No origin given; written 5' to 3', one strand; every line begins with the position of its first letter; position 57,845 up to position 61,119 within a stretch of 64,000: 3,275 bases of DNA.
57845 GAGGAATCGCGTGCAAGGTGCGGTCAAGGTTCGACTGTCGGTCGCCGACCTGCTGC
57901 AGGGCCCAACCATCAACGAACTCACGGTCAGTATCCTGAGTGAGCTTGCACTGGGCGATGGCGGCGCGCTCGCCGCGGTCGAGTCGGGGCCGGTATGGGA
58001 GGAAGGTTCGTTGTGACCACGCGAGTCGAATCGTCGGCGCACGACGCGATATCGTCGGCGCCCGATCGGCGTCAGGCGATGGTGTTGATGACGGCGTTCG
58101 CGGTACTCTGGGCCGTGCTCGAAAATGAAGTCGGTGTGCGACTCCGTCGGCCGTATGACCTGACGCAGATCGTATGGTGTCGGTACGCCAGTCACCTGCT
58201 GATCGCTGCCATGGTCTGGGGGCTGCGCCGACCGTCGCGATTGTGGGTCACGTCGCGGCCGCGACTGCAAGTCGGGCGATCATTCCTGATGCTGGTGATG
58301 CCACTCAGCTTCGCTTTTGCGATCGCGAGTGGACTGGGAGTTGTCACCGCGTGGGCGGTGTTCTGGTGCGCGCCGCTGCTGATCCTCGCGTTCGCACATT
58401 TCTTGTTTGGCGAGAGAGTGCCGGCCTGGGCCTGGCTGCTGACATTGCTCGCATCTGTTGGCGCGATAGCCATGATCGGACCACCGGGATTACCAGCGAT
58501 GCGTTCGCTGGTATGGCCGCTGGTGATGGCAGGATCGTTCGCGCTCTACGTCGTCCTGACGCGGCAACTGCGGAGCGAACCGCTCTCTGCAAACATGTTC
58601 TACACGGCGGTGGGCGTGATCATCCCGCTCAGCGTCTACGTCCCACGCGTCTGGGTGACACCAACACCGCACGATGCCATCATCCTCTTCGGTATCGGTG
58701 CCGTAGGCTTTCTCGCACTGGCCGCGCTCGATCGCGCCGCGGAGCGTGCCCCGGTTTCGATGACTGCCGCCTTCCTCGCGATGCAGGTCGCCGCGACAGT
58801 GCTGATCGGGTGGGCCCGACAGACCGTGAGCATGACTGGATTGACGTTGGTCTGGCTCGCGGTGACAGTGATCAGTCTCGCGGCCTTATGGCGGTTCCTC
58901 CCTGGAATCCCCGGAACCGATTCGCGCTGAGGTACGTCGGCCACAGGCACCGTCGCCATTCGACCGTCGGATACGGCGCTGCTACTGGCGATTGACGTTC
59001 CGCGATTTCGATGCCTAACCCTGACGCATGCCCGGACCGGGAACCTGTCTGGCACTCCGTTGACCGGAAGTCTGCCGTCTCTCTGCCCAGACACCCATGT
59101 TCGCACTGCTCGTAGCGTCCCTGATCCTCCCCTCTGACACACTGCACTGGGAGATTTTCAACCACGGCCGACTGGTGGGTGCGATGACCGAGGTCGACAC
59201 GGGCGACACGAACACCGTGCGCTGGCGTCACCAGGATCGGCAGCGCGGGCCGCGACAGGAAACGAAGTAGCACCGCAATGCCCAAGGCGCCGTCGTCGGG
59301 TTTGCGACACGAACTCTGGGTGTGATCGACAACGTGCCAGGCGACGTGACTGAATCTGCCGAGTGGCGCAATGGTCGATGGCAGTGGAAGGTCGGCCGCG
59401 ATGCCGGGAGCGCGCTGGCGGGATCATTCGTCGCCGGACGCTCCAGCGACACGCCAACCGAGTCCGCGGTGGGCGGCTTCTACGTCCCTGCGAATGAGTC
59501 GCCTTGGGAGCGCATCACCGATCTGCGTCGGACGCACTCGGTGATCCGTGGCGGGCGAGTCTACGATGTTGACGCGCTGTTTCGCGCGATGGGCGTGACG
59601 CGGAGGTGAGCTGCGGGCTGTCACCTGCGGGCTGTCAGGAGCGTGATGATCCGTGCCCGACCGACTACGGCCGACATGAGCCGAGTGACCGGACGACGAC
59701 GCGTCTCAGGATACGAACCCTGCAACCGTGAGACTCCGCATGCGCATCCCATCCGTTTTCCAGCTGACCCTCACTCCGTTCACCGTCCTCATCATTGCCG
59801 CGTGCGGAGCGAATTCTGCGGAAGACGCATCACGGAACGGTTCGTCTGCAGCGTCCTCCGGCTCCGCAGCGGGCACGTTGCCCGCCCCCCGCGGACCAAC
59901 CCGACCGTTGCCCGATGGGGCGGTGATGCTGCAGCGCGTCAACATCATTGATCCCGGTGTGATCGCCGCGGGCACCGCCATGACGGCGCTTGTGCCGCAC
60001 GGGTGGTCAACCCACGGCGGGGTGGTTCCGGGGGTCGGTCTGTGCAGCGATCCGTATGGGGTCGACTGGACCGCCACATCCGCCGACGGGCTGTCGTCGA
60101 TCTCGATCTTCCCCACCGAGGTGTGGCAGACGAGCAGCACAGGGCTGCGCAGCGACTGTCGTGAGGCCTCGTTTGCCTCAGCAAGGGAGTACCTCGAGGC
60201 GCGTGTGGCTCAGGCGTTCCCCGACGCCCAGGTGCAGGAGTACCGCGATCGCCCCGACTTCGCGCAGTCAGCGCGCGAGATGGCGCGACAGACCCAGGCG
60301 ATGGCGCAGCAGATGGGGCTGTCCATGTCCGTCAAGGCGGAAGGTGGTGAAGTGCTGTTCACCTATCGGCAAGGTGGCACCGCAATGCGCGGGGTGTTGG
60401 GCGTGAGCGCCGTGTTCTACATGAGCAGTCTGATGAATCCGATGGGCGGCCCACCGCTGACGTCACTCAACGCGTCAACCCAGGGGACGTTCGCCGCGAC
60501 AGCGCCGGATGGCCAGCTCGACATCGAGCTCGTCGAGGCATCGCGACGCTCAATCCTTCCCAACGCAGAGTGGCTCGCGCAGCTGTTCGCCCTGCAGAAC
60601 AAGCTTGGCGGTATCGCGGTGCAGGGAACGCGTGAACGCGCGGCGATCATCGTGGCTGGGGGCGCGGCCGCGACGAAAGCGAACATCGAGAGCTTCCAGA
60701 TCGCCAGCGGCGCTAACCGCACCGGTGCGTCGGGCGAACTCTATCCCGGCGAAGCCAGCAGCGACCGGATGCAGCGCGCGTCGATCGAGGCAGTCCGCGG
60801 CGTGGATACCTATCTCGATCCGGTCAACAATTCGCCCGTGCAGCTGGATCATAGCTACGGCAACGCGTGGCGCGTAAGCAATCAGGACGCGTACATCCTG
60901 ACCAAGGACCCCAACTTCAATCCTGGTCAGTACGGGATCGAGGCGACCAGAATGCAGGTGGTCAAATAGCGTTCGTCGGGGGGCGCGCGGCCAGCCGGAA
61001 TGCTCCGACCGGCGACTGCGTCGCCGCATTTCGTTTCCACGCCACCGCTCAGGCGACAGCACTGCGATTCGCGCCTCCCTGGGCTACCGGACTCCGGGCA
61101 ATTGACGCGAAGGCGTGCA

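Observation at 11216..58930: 47.7-kb single-operon cis-AT PKS/NRPS assembly line (7 PKS + 1 NRPS module) with no counterpart I can name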

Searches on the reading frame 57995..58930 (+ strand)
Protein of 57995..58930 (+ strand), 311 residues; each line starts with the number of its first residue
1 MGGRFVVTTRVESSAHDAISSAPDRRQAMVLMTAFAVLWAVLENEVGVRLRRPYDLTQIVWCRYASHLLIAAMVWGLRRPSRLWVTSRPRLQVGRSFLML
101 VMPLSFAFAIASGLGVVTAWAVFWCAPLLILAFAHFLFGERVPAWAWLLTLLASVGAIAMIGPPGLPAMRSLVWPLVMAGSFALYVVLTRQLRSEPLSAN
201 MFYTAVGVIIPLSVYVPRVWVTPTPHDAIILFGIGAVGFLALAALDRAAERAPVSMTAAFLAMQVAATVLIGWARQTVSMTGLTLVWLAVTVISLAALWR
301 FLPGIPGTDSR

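Call 4: search_protein_families(library=pfam, proteins=[window:57995-58930:+])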
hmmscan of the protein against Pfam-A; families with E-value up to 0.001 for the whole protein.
window:57995-58930:+ (311 aa): 1 family
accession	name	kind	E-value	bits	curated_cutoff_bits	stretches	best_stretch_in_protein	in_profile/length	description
PF00892.27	EamA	-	9.6e-06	26.4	28.2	0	172-297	4-132/135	EamA-like transporter family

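Call 9: search_protein_families(library=ncbifam, proteins=[window:57995-58930:+], max_evalue=0.01)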
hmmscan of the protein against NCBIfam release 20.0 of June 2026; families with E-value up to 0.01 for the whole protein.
window:57995-58930:+ (311 aa): 0 families

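Call 35: find_homologous_proteins(query=window:57995-58930:+, max_evalue=0.001)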
Query window:57995-58930:+ (311 aa): 40 proteins with E <= 0.001 among 8000 candidates.
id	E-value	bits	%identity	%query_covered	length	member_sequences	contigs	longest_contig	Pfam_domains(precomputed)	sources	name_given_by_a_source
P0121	1.5e-188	644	99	98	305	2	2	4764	PF00892.27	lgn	-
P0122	1.2e-158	546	85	98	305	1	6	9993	PF00892.27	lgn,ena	-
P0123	3.0e-110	387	66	90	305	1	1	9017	PF00892.27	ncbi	-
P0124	7.2e-110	386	65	93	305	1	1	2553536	PF00892.27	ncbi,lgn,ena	-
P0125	4.5e-107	376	61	94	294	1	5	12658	PF00892.27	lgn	-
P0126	1.1e-103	365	61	93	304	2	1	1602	-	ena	-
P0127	2.4e-102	361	64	89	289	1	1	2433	PF00892.27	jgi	jgi:drug/metabolite transporter (DMT)-like permease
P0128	1.4e-100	355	61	93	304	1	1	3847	-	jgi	jgi:drug/metabolite transporter (DMT)-like permease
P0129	4.8e-99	350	61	88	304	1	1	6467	-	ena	-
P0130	4.6e-97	344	59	95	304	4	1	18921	-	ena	-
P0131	1.1e-95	339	61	84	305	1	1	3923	-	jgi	jgi:drug/metabolite transporter (DMT)-like permease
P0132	2.0e-95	338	61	84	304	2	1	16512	-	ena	-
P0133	3.1e-94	334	62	82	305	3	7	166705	PF00892.27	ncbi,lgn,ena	-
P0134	8.0e-92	326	60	89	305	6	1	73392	-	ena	-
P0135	2.0e-91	325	59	87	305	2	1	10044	PF00892.27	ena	-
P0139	2.2e-72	263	51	87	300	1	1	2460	PF00892.27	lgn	-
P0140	1.0e-65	241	50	82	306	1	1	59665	PF00892.27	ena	-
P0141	3.8e-65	239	51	88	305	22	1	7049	PF00892.27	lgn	-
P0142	2.3e-64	236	48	90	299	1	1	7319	PF00892.27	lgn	-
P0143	4.8e-62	229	49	89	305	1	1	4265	PF00892.27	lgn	-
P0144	5.1e-62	229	49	81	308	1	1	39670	PF00892.27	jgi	jgi:drug/metabolite transporter (DMT)-like permease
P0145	6.7e-61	225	46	86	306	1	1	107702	-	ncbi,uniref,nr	ncbi:MAG: DMT family transporter [Hydrogenophaga sp.]|uniref:DMT family transporter n=1 Tax=Hydrogen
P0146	2.7e-59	220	49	79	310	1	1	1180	PF00892.27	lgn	-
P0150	2.2e-48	184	43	83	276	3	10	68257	PF00892.27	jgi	jgi:drug/metabolite transporter (DMT)-like permease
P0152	1.3e-39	155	45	75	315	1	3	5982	PF00892.27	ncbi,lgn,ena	-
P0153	6.5e-35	140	42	76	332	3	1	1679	PF00892.27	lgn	-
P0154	6.7e-23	100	37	74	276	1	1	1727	PF00892.27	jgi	-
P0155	1.6e-14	73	31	81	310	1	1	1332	PF00892.27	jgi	jgi:drug/metabolite transporter (DMT)-like permease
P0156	6.5e-13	67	32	69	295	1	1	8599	PF00892.27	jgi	jgi:drug/metabolite transporter (DMT)-like permease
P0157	2.6e-7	49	28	82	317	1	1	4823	PF00892.27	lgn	-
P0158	1.2e-6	47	30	87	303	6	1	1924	PF00892.27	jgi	jgi:drug/metabolite transporter (DMT)-like permease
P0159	3.7e-5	42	28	63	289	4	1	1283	PF00892.27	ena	-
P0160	3.5e-4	39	25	69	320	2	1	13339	PF00892.27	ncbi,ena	-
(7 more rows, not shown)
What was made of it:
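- On DMT / EamA transporter: Homologues at 46-99% identity carry PF00892 or the name DMT transporter (call 35).
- Checked: g12: EamA-like (26.4 bits, just under the 28.2 cut-off; its homologues carry PF00892 and are named DMT transporters, call 35)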

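Call 36: find_encoding_contigs(protein=P0124, flank=10000, max_places=1)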
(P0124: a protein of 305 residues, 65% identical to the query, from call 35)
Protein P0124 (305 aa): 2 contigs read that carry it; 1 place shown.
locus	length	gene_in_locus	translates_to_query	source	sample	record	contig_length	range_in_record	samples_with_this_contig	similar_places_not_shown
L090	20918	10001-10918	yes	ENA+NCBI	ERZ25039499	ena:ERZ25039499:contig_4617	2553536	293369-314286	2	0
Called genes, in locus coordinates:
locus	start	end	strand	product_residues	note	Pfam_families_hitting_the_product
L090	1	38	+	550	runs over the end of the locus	PF00698:Acyl_transf_1, PF21089:PKS_DH_N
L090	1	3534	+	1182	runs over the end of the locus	PF14765:PS-DH, PF18558:HTH_51, PF13489:Methyltransf_23, PF08242:Methyltransf_12, PF13649:Methyltransf_25, PF00106:adh_short, PF08659:KR, PF13561:adh_short_C2, +2 more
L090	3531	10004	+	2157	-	PF00109:ketoacyl-synt, PF02801:Ketoacyl-synt_C, PF16197:KAsynt_C_assoc, PF22336:RhiE-like_linker, PF22621:CurL-like_PKS_C, PF00698:Acyl_transf_1, PF21089:PKS_DH_N, PF14765:PS-DH, +9 more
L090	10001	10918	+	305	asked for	PF00892:EamA (faint)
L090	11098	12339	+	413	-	PF03929:PepSY_TM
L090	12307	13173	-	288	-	PF00561:Abhydrolase_1, PF12146:Hydrolase_4, PF12697:Abhydrolase_6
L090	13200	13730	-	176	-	PF01252:Peptidase_A8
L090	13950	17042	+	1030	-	PF13424:TPR_12 (faint), PF00326:Peptidase_S9, PF20434:BD-FAE (weak), PF14559:TPR_19 (faint), PF00515:TPR_1 (faint), PF07719:TPR_2 (faint), PF13176:TPR_7 (faint), PF13428:TPR_14 (faint)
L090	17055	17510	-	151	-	-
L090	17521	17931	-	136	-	-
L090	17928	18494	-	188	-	PF04542:Sigma70_r2, PF08281:Sigma70_r4_2, PF04545:Sigma70_r4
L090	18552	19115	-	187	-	PF16231:DUF4890 (weak)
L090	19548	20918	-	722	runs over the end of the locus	PF07715:Plug, PF00593:TonB_dep_Rec_b-barrel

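Call 37: find_encoding_contigs(protein=P0145, flank=10000, max_places=1)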
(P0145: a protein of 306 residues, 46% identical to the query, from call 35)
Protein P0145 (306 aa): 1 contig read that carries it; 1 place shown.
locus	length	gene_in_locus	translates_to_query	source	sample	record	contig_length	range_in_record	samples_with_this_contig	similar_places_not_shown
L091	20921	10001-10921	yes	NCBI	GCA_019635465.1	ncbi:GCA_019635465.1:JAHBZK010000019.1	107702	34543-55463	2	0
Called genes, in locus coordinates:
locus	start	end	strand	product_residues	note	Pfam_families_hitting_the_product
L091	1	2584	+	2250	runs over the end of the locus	PF00109:ketoacyl-synt, PF02801:Ketoacyl-synt_C, PF16197:KAsynt_C_assoc, PF22621:CurL-like_PKS_C, PF00698:Acyl_transf_1, PF21089:PKS_DH_N, PF14765:PS-DH, PF08241:Methyltransf_11, +12 more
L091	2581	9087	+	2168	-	PF00109:ketoacyl-synt, PF02801:Ketoacyl-synt_C, PF16197:KAsynt_C_assoc, PF22336:RhiE-like_linker, PF22621:CurL-like_PKS_C, PF00698:Acyl_transf_1, PF21089:PKS_DH_N, PF14765:PS-DH, +7 more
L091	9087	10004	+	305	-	PF00892:EamA (weak)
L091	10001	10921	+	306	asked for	-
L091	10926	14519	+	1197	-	PF18563:TubC_N, PF00668:Condensation, PF00501:AMP-binding, PF13193:AMP-binding_C, PF00550:PP-binding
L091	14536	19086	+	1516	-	PF00109:ketoacyl-synt, PF02801:Ketoacyl-synt_C, PF16197:KAsynt_C_assoc, PF22336:RhiE-like_linker, PF22621:CurL-like_PKS_C, PF00698:Acyl_transf_1, PF08659:KR, PF00106:adh_short, +2 more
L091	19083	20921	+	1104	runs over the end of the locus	PF18563:TubC_N, PF00668:Condensation, PF00501:AMP-binding, PF13193:AMP-binding_C, PF00550:PP-binding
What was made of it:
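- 58013..58930 (+): g12: DMT/EamA-family transporter (305 aa). Homologues sit inside the Gemmatimonadaceae and Hydrogenophaga clusters (calls 36, 37).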

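Call 71: search_protein_families(library=pfam, proteins=[window:58013-58930:+], max_evalue=1)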
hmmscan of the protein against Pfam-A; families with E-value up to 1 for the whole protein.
window:58013-58930:+ (305 aa): 1 family
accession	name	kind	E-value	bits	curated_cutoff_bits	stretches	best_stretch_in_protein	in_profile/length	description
PF00892.27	EamA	-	8.9e-06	26.5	28.2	2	166-291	4-132/135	EamA-like transporter family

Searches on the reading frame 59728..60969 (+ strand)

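Call 25: search_protein_families(library=pfam, proteins=[window:59728-60969:+], max_evalue=0.001)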
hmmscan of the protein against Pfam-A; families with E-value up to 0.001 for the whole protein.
window:59728-60969:+ (413 aa): 0 families

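Call 71: search_protein_families(library=pfam, proteins=[window:59728-60969:+], max_evalue=1)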
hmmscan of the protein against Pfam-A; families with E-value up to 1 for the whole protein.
window:59728-60969:+ (413 aa): 3 families
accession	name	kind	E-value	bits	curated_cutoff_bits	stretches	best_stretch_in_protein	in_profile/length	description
PF05751.16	FixH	-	0.083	13.3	23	1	191-272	57-139/150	FixH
PF21834.1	DUF6894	-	0.17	12.5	24.1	1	179-212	31-65/69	Domain of unknown function (DUF6894)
PF16146.10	DUF4854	-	0.25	12.2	28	1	183-214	8-42/102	Domain of unknown function (DUF4854)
